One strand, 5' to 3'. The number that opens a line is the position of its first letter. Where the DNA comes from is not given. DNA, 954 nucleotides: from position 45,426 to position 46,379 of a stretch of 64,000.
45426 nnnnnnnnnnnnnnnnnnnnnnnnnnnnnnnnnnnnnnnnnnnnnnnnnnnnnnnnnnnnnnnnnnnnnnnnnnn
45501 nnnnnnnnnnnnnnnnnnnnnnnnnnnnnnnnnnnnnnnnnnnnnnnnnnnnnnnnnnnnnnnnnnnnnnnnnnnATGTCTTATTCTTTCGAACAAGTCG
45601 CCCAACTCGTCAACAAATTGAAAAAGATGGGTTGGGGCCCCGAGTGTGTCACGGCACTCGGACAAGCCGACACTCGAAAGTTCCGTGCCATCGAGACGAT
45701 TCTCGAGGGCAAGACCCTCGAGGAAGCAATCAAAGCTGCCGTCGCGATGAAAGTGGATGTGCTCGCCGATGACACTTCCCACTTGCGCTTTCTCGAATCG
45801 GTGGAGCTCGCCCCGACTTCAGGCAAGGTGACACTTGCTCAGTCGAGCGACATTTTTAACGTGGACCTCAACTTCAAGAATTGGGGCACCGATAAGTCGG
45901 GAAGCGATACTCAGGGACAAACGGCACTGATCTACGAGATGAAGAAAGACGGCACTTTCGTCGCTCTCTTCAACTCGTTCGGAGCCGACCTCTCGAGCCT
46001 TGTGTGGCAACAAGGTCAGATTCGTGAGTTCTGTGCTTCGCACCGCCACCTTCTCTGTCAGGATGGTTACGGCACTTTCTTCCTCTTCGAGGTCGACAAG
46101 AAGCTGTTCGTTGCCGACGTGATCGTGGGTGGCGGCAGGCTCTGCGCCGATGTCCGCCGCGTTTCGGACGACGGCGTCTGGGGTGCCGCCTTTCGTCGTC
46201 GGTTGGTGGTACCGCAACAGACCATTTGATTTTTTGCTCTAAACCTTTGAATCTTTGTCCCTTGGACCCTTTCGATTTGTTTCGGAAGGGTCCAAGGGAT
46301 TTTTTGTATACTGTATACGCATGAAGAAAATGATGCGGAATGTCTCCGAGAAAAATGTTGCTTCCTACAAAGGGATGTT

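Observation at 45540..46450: GC-rich (~57% vs ~41% background) islet encoding one unknown protein, followed by a very strong terminator and a G-quadruplex motif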

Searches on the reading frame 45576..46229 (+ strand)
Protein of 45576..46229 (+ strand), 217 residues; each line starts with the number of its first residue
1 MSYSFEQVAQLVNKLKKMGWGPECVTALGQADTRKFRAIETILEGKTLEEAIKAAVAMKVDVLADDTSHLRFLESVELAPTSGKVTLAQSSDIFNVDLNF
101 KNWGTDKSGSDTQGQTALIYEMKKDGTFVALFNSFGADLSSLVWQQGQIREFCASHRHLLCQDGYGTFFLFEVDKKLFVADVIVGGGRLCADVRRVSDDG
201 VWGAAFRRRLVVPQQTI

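Call 5: search_protein_families(library=pfam, proteins=[window:45576-46229:+], max_evalue=1)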
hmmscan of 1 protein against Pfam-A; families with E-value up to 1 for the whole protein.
window:45576-46229:+ (217 aa): 0 families

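Call 12: find_homologous_proteins(query=window:45576-46229:+, max_evalue=0.01)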
Query window:45576-46229:+ (217 aa): 25 proteins with E <= 0.01 among 394 candidates.
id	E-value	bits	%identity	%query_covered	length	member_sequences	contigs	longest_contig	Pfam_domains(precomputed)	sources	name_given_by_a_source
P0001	2.9e-140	483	100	100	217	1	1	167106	-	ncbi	-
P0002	6.2e-116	403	86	100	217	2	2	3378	-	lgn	-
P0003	8.8e-70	253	56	99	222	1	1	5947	-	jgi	jgi:hypothetical protein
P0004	1.7e-66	242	59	97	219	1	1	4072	-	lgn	-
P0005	3.3e-61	225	55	100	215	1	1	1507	-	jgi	jgi:hypothetical protein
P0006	3.9e-59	218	55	99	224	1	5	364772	-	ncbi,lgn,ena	ncbi:MAG: hypothetical protein AAB388_00115 [Patescibacteria group bacterium]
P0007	1.9e-56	209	53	98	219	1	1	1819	-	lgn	-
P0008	1.3e-55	206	49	99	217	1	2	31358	-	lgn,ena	-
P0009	1.4e-54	203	60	79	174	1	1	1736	-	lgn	-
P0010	4.3e-52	195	50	98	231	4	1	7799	-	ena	-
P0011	4.1e-47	179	50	86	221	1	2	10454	-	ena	-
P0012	5.5e-46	175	62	69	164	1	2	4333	-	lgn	-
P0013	8.6e-46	174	58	69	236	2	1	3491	-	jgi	jgi:hypothetical protein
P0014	2.8e-45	173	47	99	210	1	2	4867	-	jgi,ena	-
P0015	2.3e-44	170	51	77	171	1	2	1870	-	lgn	-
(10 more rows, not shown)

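Call 13: find_encoding_contigs(protein=P0006, flank=5000, max_places=3)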
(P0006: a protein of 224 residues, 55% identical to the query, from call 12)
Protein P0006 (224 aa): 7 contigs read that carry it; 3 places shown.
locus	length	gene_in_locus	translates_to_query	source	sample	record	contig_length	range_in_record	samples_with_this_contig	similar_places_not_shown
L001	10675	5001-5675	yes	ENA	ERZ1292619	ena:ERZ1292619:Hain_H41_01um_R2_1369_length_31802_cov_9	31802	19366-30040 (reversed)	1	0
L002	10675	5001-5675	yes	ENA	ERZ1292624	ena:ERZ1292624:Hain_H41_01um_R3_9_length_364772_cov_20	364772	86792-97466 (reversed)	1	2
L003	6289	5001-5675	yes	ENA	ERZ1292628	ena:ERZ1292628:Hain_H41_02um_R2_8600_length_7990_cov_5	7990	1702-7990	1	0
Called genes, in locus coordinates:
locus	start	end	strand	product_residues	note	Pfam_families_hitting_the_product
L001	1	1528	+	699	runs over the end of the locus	-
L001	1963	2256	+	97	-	PF00708:Acylphosphatase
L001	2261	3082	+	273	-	PF01255:Prenyltransf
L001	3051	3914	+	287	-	PF02353:CMAS, PF01209:Ubie_methyltran (faint), PF08123:DOT1 (weak), PF13489:Methyltransf_23, PF08241:Methyltransf_11, PF08242:Methyltransf_12, PF13649:Methyltransf_25, PF13847:Methyltransf_31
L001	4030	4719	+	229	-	-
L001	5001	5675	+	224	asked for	-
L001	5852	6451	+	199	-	PF01245:Ribosomal_L19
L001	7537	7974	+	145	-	PF00293:NUDIX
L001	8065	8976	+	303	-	PF15887:Peptidase_Mx (weak)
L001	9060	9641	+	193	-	PF00230:MIP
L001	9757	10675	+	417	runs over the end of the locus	PF22244:GCE_fung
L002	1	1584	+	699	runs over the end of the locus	-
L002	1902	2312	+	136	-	PF00708:Acylphosphatase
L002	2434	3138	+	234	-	PF01255:Prenyltransf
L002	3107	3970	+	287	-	PF02353:CMAS, PF01209:Ubie_methyltran (faint), PF08123:DOT1 (weak), PF13489:Methyltransf_23, PF08241:Methyltransf_11, PF08242:Methyltransf_12, PF13649:Methyltransf_25, PF13847:Methyltransf_31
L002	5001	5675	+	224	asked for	-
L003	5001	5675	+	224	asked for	-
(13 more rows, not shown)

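Call 14: find_encoding_contigs(protein=P0008, flank=5000, max_places=2)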
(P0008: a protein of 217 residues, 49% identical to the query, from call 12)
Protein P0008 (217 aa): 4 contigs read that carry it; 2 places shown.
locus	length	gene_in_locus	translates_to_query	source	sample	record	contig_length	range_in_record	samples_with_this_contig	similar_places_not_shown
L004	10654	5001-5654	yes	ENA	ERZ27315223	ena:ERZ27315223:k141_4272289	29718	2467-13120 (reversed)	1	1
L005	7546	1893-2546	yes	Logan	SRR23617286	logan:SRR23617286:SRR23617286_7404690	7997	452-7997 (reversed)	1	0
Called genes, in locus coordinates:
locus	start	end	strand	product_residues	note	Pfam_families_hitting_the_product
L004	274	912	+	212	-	-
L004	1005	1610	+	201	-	-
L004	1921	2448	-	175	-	PF00186:DHFR_1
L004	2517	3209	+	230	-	PF01928:CYTH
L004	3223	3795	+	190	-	PF06559:DCD_N (weak), PF22769:DCD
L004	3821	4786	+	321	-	PF00303:Thymidylat_synt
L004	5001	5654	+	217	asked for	-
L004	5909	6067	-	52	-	-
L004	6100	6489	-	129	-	PF22296:bAvd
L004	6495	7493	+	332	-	PF00078:RVT_1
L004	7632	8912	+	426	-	PF00464:SHMT, PF00155:Aminotran_1_2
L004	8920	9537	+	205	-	PF02223:Thymidylate_kin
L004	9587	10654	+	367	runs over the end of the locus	PF11141:DUF2914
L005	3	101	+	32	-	?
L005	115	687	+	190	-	PF06559:DCD_N (weak), PF22769:DCD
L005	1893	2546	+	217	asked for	-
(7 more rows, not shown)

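Call 15: find_encoding_contigs(protein=P0002, flank=5000, max_places=2)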
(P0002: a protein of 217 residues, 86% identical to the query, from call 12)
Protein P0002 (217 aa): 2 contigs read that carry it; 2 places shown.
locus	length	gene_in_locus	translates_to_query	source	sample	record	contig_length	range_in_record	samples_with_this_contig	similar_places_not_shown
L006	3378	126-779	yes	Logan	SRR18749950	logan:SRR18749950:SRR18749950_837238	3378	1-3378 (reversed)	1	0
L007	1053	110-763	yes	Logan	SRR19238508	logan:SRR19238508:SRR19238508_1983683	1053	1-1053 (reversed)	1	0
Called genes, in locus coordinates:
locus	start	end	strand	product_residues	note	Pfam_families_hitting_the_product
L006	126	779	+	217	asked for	-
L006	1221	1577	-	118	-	PF22296:bAvd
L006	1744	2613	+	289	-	PF00078:RVT_1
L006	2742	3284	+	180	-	PF00281:Ribosomal_L5, PF00673:Ribosomal_L5_C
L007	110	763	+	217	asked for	-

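Call 23: find_related_loci(query=A1, collection=genome_contigs, flank=6000)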
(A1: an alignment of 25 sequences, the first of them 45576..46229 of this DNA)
Query A1 (217 aa) in genome_contigs; peptide patterns used: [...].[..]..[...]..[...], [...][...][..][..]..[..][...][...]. (x = any residue, [..] = any of these).
66 stretches matched a pattern; 6 encode a relative of the query (tblastn E <= 1e-3); 6 distinct loci.
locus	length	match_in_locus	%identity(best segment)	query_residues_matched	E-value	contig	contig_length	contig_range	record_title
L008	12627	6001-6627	55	4-217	2e-68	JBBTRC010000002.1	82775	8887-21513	MAG: Patescibacteria group bacterium isolate H41-bin044_1 H41_bin044_1_000000000002, whole genome shotgun sequence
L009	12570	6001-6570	45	22-217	3e-45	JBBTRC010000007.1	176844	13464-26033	MAG: Patescibacteria group bacterium isolate H41-bin044_1 H41_bin044_1_000000000007, whole genome shotgun sequence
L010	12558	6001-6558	44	14-216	2e-43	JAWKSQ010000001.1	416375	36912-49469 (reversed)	MAG: Candidatus Paceibacterota bacterium isolate AC1.72 AC1.72.fa-1, whole genome shotgun sequence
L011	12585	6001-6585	41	11-217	7e-43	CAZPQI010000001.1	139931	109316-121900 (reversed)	MAG TPA_asm: uncultured Candidatus Saccharibacteria bacterium isolate SRP215229_co1_140 genome assembly, contig: NODE_46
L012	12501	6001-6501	48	50-215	4e-41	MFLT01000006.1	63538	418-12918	MAG: Candidatus Kaiserbacteria bacterium RIFCSPLOWO2_01_FULL_45_25 rifcsplowo2_01_scaffold_2019, whole genome shotgun se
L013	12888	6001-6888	52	67-217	1e-37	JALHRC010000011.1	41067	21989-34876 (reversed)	MAG: Candidatus Paceibacterota bacterium isolate maxbin.077 c_000000004530, whole genome shotgun sequence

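Call 28: predict_structure(alignment_id=A1)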
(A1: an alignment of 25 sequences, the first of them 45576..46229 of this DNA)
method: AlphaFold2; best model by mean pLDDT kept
length: 217 residues; sequences in the alignment: 25
mean_pLDDT: 84.7   pTM: 0.70
mean pLDDT of the five models: 84.7, 83.7, 83.7, 82.7, 81.1
residues with pLDDT >= 90: 126; 70-90: 48; 50-70: 36; < 50: 7
segments of 3 or more residues with pLDDT < 50: 58-61
pLDDT, mean of each block of 10 residues (from residue 1): 61 75 65 64 73 56 79 96 92 87 91 95 97 93 96 95 89 96 90 94 95 82
secondary structure, 60 per line:
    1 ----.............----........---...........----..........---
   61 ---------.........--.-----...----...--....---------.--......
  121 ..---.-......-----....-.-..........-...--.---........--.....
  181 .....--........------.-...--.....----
elements in order: H5-17 H22-29 H33-43 H48-57 E70-78 E94-96 H99-102 E115-122 H128-133 H139-142 H146-155 E166-173 E176-185 E188-195 E209-213

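Call 31: list_cluster_members(proteins=[P0001])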
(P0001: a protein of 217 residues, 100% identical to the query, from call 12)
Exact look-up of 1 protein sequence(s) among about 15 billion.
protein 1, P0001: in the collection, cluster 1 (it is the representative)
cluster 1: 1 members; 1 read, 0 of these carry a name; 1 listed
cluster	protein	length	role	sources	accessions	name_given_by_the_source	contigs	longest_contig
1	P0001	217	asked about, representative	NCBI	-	-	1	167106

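Call 33: find_related_loci(query=A1, collection=metagenome_contigs, flank=4000)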
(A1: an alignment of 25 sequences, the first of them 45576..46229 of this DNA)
Query A1 (217 aa) in metagenome_contigs; peptide patterns used: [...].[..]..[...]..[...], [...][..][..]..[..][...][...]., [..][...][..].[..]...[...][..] (x = any residue, [..] = any of these).
262 stretches matched a pattern; 21 encode a relative of the query (tblastn E <= 1e-3); 21 distinct loci.
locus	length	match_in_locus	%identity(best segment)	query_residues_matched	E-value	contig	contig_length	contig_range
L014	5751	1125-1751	55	4-217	2e-68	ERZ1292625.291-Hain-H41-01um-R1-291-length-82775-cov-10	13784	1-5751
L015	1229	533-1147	47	4-217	2e-57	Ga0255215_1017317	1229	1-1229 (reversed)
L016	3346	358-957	43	4-217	1e-48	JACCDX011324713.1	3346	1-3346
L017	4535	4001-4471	54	62-217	1e-47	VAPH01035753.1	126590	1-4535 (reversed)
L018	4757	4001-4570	45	22-217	4e-45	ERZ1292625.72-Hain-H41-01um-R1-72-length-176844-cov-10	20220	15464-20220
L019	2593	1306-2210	53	62-217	1e-43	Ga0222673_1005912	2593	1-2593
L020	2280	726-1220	49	53-215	3e-43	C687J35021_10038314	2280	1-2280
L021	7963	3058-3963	52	62-217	3e-43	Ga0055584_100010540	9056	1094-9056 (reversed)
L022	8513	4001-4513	49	52-216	2e-42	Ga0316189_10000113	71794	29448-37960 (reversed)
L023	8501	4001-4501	48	50-215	4e-41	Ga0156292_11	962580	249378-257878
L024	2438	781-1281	48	50-215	4e-41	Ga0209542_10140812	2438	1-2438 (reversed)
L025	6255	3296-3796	48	50-215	5e-40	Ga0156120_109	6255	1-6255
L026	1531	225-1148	46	74-214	1e-36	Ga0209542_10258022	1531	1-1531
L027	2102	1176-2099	47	74-214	4e-36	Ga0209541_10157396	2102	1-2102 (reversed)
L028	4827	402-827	47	66-209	5e-34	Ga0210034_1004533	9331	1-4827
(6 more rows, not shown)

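Call 34: find_related_loci(query=A1, collection=viral_contigs, flank=4000)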
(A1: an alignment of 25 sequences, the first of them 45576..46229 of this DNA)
Query A1 (217 aa) in viral_contigs; peptide patterns used: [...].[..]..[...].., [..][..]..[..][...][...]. (x = any residue, [..] = any of these).
85 stretches matched a pattern, but none encodes a relative of the query by tblastn (E <= 1e-3).

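Call 49: search_solved_structures(query=A1, max_evalue=10)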
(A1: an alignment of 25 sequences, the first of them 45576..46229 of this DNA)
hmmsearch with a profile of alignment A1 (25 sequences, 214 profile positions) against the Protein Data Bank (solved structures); distinct sequences matched with E-value up to 10: 2.
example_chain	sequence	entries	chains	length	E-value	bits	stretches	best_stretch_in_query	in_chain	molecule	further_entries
1x3a_A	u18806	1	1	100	0.15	14.8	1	141-189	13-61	Synapse associated protein 1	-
5o8y_A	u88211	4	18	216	1.5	11.5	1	6-77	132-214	Transcriptional regulatory protein RcsB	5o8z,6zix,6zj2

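Call 50: search_protein_families(library=phrogs, proteins=[window:45576-46229:+], max_evalue=1)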
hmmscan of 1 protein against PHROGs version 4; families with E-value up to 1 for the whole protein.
window:45576-46229:+ (217 aa): 0 families

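Call 54: fold_search(model_id=the predicted structure, library=pdb)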
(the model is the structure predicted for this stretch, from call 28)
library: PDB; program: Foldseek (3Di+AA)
matches with E <= 10: 890; with E <= 0.001: 0
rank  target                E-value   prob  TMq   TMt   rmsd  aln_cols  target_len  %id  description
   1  4ndj                  2.9e-01  0.04  0.15  0.12  16.6       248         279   10  Crystal Structure of a computational designed engrailed homeodomain variant fused with YFP (released 2014-11-05)
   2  9bw9_B                3.1e-01  0.09  0.13  0.11  16.6        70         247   16  Tetrameric Complex of full-length HIV-1 integrase protein bound to the integrase binding domain of LEDGF/p75 (released 2025-06-25)
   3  6vrg_A                4.7e-01  0.08  0.12  0.14  16.3        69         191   16  Structure of HIV-1 integrase with native amino-terminal sequence (released 2020-09-09)
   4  6put_A                5.3e-01  0.07  0.13  0.11  22.7        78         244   14  Structure of HIV cleaved synaptic complex (CSC) intasome bound with calcium (released 2020-02-12)
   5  6iou_A                5.3e-01  0.01  0.11  0.10  20.8       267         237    9  The ligand binding domain of Mlp24 with serine (released 2019-03-06)
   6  8w34_B                5.7e-01  0.07  0.12  0.11  18.8        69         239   13  HIV-1 intasome core assembled with wild-type integrase, 1F (released 2024-04-17)
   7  9n81_C                6.1e-01  0.09  0.14  0.13  13.3       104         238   12  A gap-filling complex with Pol mu engaged in the NHEJ Pathway (released 2025-04-23)
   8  9c29_H                6.1e-01  0.07  0.13  0.11  16.5        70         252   18  Hexadecamer of NL4-3 WT HIV-1 intasome (released 2025-06-25)
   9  9c29_C                6.4e-01  0.07  0.13  0.11  16.5        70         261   16  Hexadecamer of NL4-3 WT HIV-1 intasome (released 2025-06-25)
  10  4pa0_A                6.8e-01  0.02  0.13  0.04  15.9       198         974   12  Omecamtiv Mercarbil binding site on the Human Beta-Cardiac Myosin Motor Domain (released 2015-07-08)
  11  2rk9_B                7.3e-01  0.16  0.13  0.23   7.4        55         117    4  The crystal structure of a glyoxalase/bleomycin resistance protein/dioxygenase superfamily member from Vibrio splendid (released 2007-10-30)
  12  4anj_A                7.3e-01  0.02  0.12  0.04  16.4       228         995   11  MYOSIN VI (MDinsert2-GFP fusion) PRE-POWERSTROKE STATE (MG.ADP.AlF4) (released 2012-10-17)
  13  8qmd_A                8.2e-01  0.14  0.25  0.38   6.2       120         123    9  Human NK cell receptor NKp80, extracellular domain (released 2025-04-02)
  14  4azq                  8.2e-01  0.04  0.14  0.21  14.2       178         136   10  Murine epidermal fatty acid-binding protein (FABP5) in complex with the endocannabinoid 2-arachidonoylglycerol (released 2013-08-14)
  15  4lkt_A                8.2e-01  0.03  0.14  0.20  13.8       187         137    7  Crystal Structure of Human Epidermal Fatty Acid Binding Protein (FABP5) in Complex with Linoleic Acid (released 2014-03-26)
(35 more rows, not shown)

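Call 58: search_protein_representatives(alignment_id=A1)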
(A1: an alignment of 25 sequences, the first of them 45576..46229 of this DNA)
Query: 25 sequences, 214 profile positions. Proteins with E-value up to 0.001 (for the whole library): 2318; up to 1e-10: 1717; up to 1e-30: 617. The best 150 are listed.
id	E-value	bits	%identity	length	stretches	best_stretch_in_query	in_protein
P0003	2.6e-94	331.1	-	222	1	1-213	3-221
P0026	9.2e-89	312.9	-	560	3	69-212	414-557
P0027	1.6e-86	305.6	-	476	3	73-201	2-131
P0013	5.9e-81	287.4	-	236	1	4-213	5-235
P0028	4.6e-77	274.7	-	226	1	20-214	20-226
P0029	3.9e-75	268.4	-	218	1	51-214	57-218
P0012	2.1e-68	246.4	-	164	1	58-213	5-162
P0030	2.2e-68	246.3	-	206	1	58-214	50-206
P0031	1.8e-66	240.1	-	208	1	37-214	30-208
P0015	5.2e-66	238.6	-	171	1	57-211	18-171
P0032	6.4e-66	238.3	-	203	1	38-210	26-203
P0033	1.2e-65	237.4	-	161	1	59-213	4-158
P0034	1.5e-65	237.1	-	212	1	37-212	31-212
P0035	5.4e-65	235.2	-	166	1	60-214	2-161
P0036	6.4e-64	231.8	-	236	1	2-214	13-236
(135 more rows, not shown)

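Call 79: search_protein_families(library=pfam, alignment_id=A1, max_evalue=10)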
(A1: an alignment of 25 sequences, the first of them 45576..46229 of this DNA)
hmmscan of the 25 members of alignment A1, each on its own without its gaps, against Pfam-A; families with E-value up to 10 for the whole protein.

A. member 1, window:45576-46229:+ (217 aa): 0 families

B. families by the number of members that match (of 25 scanned): 10 families
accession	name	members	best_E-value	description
PF12293.13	T4BSS_DotH_IcmK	1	0.01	Putative outer membrane core complex of type IVb secretion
PF25279.1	Beta_prop_At2g24240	1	0.021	At2g24240-like, C-terminal beta propeller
PF25317.1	SAM_SMF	1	0.086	SMF/DprA SAM domain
PF11426.13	Tn7_TnsC_Int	1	0.11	Tn7 transposition regulator TnsC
PF12870.14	DUF4878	1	0.16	Domain of unknown function (DUF4878)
PF13554.12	Phage_tail_terminator_5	1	0.18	Phage tail terminator protein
PF21467.3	BetaGal_gal-bd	1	0.18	Beta-galactosidase, galactose-binding domain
PF15947.10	DUF4755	1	0.19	Domain of unknown function (DUF4755)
PF18886.6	DUF5649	1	0.19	Repeats of unknown function (DUF5649)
PF08479.16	POTRA_2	1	0.19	POTRA domain, ShlB-type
